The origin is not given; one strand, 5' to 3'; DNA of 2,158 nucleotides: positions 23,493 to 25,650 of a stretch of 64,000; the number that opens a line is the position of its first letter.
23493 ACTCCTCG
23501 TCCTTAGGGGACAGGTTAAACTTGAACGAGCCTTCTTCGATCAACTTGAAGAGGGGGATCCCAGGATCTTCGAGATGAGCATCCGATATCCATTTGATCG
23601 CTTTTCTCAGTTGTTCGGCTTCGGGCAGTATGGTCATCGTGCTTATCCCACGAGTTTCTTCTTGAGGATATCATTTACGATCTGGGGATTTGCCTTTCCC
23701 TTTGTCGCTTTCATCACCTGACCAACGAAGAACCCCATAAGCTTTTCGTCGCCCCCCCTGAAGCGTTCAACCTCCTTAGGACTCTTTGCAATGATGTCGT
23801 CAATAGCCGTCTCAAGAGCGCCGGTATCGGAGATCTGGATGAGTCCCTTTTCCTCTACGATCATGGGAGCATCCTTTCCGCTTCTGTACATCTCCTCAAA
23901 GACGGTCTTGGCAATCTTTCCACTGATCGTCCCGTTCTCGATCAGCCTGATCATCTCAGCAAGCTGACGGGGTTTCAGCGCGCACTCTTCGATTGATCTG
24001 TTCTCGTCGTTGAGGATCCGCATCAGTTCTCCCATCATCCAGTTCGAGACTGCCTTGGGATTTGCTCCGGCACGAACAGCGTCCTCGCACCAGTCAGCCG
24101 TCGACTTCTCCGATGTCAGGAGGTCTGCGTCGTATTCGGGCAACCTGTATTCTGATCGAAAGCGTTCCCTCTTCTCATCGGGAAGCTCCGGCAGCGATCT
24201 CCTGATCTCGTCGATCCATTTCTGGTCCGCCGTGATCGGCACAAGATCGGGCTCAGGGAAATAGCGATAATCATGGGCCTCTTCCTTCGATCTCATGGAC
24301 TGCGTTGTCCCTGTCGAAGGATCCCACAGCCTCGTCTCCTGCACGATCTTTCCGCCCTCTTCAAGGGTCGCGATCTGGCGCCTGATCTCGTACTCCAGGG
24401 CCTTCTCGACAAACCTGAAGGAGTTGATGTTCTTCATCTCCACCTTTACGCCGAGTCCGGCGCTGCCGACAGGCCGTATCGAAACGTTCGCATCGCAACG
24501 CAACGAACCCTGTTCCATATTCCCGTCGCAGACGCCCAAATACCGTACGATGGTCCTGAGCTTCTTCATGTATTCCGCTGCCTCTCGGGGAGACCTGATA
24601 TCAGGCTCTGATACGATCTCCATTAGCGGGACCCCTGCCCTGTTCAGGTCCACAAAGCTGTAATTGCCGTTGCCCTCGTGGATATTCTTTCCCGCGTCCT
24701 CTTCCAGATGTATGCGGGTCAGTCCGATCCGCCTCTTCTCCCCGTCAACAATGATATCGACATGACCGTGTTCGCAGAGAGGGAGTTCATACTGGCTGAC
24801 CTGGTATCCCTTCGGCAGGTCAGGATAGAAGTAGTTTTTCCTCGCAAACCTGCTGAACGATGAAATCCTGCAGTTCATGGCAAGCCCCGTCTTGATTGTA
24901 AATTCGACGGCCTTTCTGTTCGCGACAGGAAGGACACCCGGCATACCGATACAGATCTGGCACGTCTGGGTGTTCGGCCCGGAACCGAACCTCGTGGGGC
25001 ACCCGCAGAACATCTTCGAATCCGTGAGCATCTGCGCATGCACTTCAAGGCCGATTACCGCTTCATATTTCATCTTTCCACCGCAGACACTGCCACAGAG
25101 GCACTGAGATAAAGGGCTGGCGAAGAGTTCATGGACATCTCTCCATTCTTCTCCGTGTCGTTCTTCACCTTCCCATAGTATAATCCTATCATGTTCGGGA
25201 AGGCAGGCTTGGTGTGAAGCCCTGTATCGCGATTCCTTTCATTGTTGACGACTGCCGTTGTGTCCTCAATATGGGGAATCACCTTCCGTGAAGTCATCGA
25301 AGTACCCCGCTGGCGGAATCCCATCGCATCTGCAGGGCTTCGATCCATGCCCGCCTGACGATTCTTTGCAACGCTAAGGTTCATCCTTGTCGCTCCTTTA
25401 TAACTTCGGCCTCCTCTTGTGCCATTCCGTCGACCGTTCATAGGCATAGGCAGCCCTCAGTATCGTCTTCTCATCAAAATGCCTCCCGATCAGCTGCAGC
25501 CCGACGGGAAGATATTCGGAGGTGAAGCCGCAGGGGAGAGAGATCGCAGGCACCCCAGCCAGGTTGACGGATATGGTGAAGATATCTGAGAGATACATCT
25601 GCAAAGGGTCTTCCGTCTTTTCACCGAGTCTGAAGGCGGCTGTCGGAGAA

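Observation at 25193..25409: Conserved non-coding element of about 215 nt inserted between gatA and gatB (copy B of a dispersed family)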

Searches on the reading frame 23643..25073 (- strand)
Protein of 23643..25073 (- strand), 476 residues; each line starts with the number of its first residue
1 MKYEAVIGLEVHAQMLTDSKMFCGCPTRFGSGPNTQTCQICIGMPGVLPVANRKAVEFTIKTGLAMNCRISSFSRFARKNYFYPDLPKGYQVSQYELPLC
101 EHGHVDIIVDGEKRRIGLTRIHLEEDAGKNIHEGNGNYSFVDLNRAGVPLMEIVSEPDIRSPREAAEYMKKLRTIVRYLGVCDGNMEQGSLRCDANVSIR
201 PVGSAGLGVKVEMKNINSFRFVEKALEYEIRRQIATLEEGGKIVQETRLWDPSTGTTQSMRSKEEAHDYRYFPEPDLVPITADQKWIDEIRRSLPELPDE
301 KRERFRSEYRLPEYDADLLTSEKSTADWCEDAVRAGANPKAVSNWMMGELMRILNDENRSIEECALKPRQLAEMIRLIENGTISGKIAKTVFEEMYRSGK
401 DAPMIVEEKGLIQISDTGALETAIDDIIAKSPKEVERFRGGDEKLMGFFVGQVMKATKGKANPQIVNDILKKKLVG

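Call 16: find_encoding_contigs(protein=window:23643-25073:-, flank=3000, max_places=10)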
Protein window:23643-25073:- (476 aa): 2 contigs read that carry it; 2 places shown.
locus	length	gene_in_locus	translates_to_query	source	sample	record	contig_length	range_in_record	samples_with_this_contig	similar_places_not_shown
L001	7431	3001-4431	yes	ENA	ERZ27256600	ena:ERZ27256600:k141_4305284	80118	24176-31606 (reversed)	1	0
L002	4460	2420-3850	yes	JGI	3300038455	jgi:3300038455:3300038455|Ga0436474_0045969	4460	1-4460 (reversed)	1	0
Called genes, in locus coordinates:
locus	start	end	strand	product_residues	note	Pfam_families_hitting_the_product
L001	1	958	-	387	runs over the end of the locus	PF17785:PUA_3, PF10672:Methyltrans_SAM (weak), PF03602:Cons_hypoth95, PF05175:MTS, PF09445:Methyltransf_15, PF13649:Methyltransf_25, PF13847:Methyltransf_31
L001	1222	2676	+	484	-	PF01425:Amidase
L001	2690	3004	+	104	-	-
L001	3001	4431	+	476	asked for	PF02934:GatB_N, PF02637:GatB_Yqey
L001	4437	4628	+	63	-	-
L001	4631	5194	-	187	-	PF01066:CDP-OH_P_transf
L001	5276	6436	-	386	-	PF02771:Acyl-CoA_dh_N, PF02770:Acyl-CoA_dh_M, PF00441:Acyl-CoA_dh_1, PF22924:ACOX_C_alpha1 (weak), PF08028:Acyl-CoA_dh_2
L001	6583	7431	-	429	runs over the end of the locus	PF01523:PmbA_TldD_1st, PF19290:PmbA_TldD_2nd, PF19289:PmbA_TldD_3rd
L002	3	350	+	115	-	?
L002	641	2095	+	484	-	PF01425:Amidase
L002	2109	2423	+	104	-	-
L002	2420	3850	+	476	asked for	PF02934:GatB_N, PF02637:GatB_Yqey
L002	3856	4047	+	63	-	-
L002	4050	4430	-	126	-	PF01066:CDP-OH_P_transf (weak)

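Call 27: find_homologous_proteins(query=window:23643-25073:-, max_evalue=1e-100)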
Query window:23643-25073:- (476 aa): 8000 proteins with E <= 1e-100 among 8000 candidates; the best 120 are listed.
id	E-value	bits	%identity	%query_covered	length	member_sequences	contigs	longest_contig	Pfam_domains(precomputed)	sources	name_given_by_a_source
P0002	0.0e+0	1087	100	100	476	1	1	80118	PF02637.24,PF02934.21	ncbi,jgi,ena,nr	ncbi:MAG TPA: Asp-tRNA(Asn)/Glu-tRNA(Gln) amidotransferase subunit GatB [Thermodesulfovibrionales ba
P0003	3.8e-278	941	84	100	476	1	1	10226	PF02637.24,PF02934.21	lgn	-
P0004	1.8e-272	922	83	100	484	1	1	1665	PF02637.24,PF02934.21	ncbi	-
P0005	5.5e-272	921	83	100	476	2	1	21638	PF02637.24,PF02934.21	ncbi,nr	ncbi:MAG TPA: Asp-tRNA(Asn)/Glu-tRNA(Gln) amidotransferase GatCAB subunit B [Nitrospiraceae bacteriu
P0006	1.6e-271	919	83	100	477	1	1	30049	PF02637.24,PF02934.21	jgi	jgi:aspartyl-tRNA(Asn)/glutamyl-tRNA(Gln) amidotransferase subunit B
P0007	1.6e-270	916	82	100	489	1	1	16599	PF02637.24,PF02934.21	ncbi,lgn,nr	ncbi:MAG: Asp-tRNA(Asn)/Glu-tRNA(Gln) amidotransferase subunit GatB [Nitrospirae bacterium]|nr:Asp-t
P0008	3.6e-269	911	82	100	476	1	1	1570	PF02637.24,PF02934.21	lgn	-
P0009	3.9e-269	911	81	100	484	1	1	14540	PF02637.24,PF02934.21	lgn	-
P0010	6.6e-269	911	81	100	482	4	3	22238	PF02637.24,PF02934.21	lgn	-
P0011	6.7e-269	911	82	100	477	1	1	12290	PF02637.24,PF02934.21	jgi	jgi:aspartyl-tRNA(Asn)/glutamyl-tRNA(Gln) amidotransferase subunit B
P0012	1.3e-268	910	81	100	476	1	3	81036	PF02637.24,PF02934.21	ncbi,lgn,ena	-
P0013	1.1e-267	907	82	100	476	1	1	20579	PF02637.24,PF02934.21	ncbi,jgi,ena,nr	ncbi:MAG TPA: Asp-tRNA(Asn)/Glu-tRNA(Gln) amidotransferase subunit GatB [Thermodesulfovibrionales ba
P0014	1.7e-267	906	81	100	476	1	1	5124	PF02637.24,PF02934.21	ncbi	-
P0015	1.8e-267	906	82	100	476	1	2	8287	PF02637.24,PF02934.21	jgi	jgi:aspartyl-tRNA(Asn)/glutamyl-tRNA(Gln) amidotransferase subunit B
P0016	4.1e-267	905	80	100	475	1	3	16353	PF02637.24,PF02934.21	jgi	-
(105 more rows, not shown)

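Call 28: find_encoding_contigs(protein=P0003, flank=10000, max_places=2)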
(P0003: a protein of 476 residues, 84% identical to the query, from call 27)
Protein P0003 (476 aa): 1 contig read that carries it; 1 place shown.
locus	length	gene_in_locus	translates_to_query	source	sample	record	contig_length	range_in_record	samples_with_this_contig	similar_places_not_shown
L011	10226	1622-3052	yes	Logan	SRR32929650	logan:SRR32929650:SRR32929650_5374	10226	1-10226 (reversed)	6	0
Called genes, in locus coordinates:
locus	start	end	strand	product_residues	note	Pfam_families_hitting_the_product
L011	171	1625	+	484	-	PF01425:Amidase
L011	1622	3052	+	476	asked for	PF02934:GatB_N, PF02637:GatB_Yqey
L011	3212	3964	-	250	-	-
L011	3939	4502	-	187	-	PF01066:CDP-OH_P_transf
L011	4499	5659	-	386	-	PF01658:Inos-1-P_synth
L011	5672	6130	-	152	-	PF00011:HSP20, PF17886:ArsA_HSP20 (weak)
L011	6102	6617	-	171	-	-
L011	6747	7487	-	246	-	PF11967:RecO_N, PF02565:RecO_C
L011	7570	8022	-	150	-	PF02577:BFN_dom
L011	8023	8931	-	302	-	PF03193:RsgA_GTPase (faint), PF00350:Dynamin_N (faint), PF01926:MMR_HSR1, PF02421:FeoB_N, PF04548:AIG1 (weak), PF00009:GTP_EFTU (weak), PF07650:KH_2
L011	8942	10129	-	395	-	PF00155:Aminotran_1_2, PF01041:DegT_DnrJ_EryC1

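Call 29: find_encoding_contigs(protein=P0005, flank=10000, max_places=2)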
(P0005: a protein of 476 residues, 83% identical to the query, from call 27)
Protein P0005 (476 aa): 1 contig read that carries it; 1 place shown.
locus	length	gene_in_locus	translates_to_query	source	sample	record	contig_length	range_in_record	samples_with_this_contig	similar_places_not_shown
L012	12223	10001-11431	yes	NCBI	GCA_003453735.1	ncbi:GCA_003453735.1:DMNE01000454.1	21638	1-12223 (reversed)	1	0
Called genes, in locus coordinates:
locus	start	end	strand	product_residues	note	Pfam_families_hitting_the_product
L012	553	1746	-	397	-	PF25954:Beta-barrel_RND_2 (faint), PF25917:BSH_RND, PF25876:HH_MFP_RND, PF25944:Beta-barrel_RND, PF25967:RND-MFP_C, PF25975:CzcB_C, PF25989:YknX_C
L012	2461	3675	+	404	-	-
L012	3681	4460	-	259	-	PF03819:MazG, PF12643:MazG-like (faint), PF01503:PRA-PH (weak), PF03819:MazG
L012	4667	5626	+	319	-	-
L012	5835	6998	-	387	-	PF17785:PUA_3, PF10672:Methyltrans_SAM, PF03602:Cons_hypoth95 (weak), PF05175:MTS, PF09445:Methyltransf_15, PF13649:Methyltransf_25 (weak), PF13847:Methyltransf_31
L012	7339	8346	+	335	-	-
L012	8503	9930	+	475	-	-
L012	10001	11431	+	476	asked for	PF02934:GatB_N, PF02637:GatB_Yqey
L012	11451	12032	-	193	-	PF01066:CDP-OH_P_transf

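Call 30: find_encoding_contigs(protein=P0006, flank=10000, max_places=2)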
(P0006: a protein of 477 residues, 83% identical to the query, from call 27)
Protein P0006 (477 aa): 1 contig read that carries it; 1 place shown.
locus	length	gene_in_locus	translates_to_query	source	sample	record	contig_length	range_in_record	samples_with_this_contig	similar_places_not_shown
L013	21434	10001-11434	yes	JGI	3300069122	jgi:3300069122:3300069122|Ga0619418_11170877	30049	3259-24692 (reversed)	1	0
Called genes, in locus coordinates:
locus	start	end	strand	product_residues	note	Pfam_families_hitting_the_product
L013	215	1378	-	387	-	PF17785:PUA_3, PF10672:Methyltrans_SAM, PF03602:Cons_hypoth95, PF05175:MTS, PF09445:Methyltransf_15 (weak), PF13649:Methyltransf_25 (weak), PF13847:Methyltransf_31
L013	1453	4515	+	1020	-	PF04313:HSDR_N (faint), PF02384:N6_Mtase, PF20473:MmeI_Mtase, PF07669:Eco57I, PF12950:TaqI_C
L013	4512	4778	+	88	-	PF14076:DUF4258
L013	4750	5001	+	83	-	PF10049:DUF2283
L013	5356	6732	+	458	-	PF03349:Toluene_X, PF13505:OMP_b-brl (faint), PF10677:DUF2490 (faint)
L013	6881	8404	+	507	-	PF00501:AMP-binding, PF13193:AMP-binding_C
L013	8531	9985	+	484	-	PF01425:Amidase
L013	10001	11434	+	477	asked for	PF02934:GatB_N, PF02637:GatB_Yqey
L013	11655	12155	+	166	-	PF00545:Ribonuclease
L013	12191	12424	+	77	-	PF01337:Barstar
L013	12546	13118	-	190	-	PF01066:CDP-OH_P_transf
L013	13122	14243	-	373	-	PF01658:Inos-1-P_synth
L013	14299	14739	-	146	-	PF00011:HSP20, PF17886:ArsA_HSP20 (weak)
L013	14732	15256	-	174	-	-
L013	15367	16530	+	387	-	PF01676:Metalloenzyme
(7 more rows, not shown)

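Call 78: find_encoding_contigs(protein=P0013, flank=10000, max_places=3)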
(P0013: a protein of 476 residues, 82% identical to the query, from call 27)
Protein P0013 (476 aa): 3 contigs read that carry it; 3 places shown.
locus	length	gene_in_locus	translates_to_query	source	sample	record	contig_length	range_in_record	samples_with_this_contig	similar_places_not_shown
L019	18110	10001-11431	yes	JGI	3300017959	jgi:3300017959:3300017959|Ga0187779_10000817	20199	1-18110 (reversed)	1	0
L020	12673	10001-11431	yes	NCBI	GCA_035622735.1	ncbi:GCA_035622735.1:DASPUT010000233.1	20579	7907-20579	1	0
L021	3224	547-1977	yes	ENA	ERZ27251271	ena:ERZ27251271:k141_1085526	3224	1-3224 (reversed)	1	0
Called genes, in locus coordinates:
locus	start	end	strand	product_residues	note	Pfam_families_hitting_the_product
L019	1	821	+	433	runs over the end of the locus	PF02321:OEP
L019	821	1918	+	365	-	PF25917:BSH_RND, PF25973:BSH_CzcB (faint), PF25885:HH_EMRA (weak), PF25954:Beta-barrel_RND_2 (weak), PF25963:Beta-barrel_AAEA, PF25990:Beta-barrel_YknX (weak)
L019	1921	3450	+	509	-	PF07690:MFS_1, PF00083:Sugar_tr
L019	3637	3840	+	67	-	PF00313:CSD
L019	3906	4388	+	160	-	PF00149:Metallophos, PF12850:Metallophos_2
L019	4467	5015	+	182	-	PF22769:DCD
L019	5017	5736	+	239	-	PF00215:OMPdecase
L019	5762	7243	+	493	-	PF04715:, PF00425:Chorismate_bind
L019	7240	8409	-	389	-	PF17785:PUA_3, PF10672:Methyltrans_SAM, PF03602:Cons_hypoth95 (weak), PF03848:TehB (weak), PF05175:MTS, PF09445:Methyltransf_15 (weak), PF13649:Methyltransf_25 (weak), PF13847:Methyltransf_31, +1 more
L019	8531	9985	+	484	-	PF01425:Amidase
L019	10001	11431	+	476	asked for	PF02934:GatB_N, PF02637:GatB_Yqey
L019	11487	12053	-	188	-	PF01066:CDP-OH_P_transf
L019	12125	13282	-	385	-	PF02771:Acyl-CoA_dh_N, PF02770:Acyl-CoA_dh_M, PF22924:ACOX_C_alpha1 (faint), PF00441:Acyl-CoA_dh_1, PF08028:Acyl-CoA_dh_2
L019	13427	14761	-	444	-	PF01523:PmbA_TldD_1st, PF19290:PmbA_TldD_2nd, PF19289:PmbA_TldD_3rd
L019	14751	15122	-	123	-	PF01242:PTPS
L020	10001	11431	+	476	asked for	PF02934:GatB_N, PF02637:GatB_Yqey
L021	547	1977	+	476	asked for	PF02934:GatB_N, PF02637:GatB_Yqey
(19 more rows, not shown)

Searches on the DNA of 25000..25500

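Call 9: search_rna_families(source=window, start=25000, end=25500, threshold=evalue, max_evalue=10, show_alignments=3)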
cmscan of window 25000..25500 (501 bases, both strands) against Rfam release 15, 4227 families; matches with E-value up to 10: 3.
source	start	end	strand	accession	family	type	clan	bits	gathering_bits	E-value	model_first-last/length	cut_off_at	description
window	25455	25476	-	RF01152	sR1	Gene; snRNA; snoRNA; CD-box;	-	12.2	45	1.1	32-57/57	no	Small nucleolar RNA sR1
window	25122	25173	-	RF01128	sR43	Gene; snRNA; snoRNA; CD-box;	-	11.1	45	3.2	1-56/56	no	Small nucleolar RNA sR42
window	25026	25206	+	RF02042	HOTTIP_3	Gene; lncRNA;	-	8.1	50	1.2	160-353/353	no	HOXA transcript at the distal tip, conserved region 3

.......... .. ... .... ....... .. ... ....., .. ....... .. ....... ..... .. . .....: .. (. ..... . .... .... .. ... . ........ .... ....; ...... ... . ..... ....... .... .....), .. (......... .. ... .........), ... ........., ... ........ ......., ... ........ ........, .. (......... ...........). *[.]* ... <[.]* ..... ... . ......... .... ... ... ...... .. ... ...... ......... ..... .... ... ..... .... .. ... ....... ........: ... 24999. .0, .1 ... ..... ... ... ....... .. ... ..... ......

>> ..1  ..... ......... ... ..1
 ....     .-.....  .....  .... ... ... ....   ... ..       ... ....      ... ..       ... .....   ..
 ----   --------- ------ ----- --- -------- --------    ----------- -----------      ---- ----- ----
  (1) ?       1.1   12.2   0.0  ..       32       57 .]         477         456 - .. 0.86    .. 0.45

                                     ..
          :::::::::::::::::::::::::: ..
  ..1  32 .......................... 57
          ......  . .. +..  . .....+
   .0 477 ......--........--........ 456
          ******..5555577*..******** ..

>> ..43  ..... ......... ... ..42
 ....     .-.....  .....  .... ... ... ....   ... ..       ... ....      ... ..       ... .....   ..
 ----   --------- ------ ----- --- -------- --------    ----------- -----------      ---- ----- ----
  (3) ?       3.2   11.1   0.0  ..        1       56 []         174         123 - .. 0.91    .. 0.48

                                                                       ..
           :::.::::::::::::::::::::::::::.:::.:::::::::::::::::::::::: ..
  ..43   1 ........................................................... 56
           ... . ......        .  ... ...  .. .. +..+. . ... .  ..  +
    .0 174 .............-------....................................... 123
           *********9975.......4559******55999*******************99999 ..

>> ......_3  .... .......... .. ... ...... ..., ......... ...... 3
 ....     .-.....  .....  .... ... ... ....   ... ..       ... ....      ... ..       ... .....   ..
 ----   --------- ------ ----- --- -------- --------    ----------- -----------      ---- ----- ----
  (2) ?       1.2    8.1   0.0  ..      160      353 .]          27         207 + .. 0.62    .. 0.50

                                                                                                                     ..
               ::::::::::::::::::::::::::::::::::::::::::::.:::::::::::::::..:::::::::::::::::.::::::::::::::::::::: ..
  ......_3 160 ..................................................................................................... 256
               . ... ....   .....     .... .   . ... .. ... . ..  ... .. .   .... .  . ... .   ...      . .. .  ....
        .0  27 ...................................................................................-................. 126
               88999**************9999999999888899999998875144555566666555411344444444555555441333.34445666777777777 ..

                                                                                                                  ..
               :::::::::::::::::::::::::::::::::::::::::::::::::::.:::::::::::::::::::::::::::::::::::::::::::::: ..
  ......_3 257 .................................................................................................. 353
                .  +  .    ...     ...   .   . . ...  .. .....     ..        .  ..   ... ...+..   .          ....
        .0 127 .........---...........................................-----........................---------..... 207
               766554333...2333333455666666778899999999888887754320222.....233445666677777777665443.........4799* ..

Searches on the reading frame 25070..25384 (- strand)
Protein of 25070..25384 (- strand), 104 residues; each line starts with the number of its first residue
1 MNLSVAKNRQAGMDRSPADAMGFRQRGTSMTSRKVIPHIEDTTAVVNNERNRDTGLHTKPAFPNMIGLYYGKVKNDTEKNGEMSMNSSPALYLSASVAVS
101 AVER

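Call 23: search_protein_families(library=pfam, proteins=[window:25070-25384:-], max_evalue=0.01)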
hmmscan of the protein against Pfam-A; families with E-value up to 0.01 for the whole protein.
window:25070-25384:- (104 aa): 0 families
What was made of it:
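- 25070..25384 (-): ORF104. It has an AAGGAG Shine-Dalgarno motif 8 nt before its ATG, directly after the gatA stop, runs through the whole MITE, and ends in an ATGA overlap with gatB. It is not a conserved protein. It may be translated as a coupling or bridging frame (inference). Call 23 (no Pfam match).
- No Pfam family matches (call 23).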

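Call 26: find_homologous_proteins(query=window:25070-25384:-, max_evalue=0.01)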
Query window:25070-25384:- (104 aa): 1 proteins with E <= 0.01 among 3 candidates.
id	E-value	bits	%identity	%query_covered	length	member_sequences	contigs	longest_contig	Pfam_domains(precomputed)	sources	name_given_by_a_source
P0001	4.8e-61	220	100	100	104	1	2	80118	-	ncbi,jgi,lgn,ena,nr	ncbi:MAG TPA: hypothetical protein VFG09_11790 [Thermodesulfovibrionales bacterium]|jgi:hypothetical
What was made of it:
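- Gene callers of ENA, JGI and NCBI annotate it (calls 16, 26). The only hit among 5.8 billion proteins is itself (call 26).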

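Call 79: search_protein_representatives(protein=window:25070-25384:-)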
Query: 104 residues. Proteins with E-value up to 0.001 (for the whole library): 3; up to 1e-10: 1; up to 1e-30: 1. The best 3 are listed.
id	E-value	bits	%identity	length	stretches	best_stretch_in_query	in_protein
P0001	1.5e-61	220.3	100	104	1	1-104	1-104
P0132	4.7e-05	39.6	50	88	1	3-66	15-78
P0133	4.4e-04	36.5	32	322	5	25-70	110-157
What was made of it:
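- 25070..25384 (-): Calls 26, 79 (no true homologues).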

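Call 81: find_encoding_contigs(protein=P0132, flank=10000, max_places=5)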
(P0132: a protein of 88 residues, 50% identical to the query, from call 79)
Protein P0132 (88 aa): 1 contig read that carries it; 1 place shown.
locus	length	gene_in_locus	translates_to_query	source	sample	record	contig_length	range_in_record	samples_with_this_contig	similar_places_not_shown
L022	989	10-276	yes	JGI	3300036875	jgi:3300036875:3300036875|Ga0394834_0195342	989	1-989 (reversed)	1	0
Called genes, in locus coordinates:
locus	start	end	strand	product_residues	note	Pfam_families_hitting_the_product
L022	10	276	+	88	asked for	-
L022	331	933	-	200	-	PF01726:LexA_DNA_bind, PF00717:Peptidase_S24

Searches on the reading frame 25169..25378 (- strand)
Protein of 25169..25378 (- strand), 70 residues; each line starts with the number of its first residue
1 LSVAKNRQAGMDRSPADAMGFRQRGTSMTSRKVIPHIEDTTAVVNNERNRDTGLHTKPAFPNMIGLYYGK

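Call 59: find_related_loci(query=A2, collection=genome_contigs, flank=5000)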
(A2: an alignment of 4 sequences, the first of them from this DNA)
Query A2 (70 aa) in genome_contigs; peptide patterns used: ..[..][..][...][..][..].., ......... (x = any residue, [..] = any of these).
55 stretches matched a pattern, but none encodes a relative of the query by tblastn (E <= 1e-3).
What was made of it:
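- Tried and rejected: A degenerate scan built from translated copies matched 55 patterns, none confirmed (call 59).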
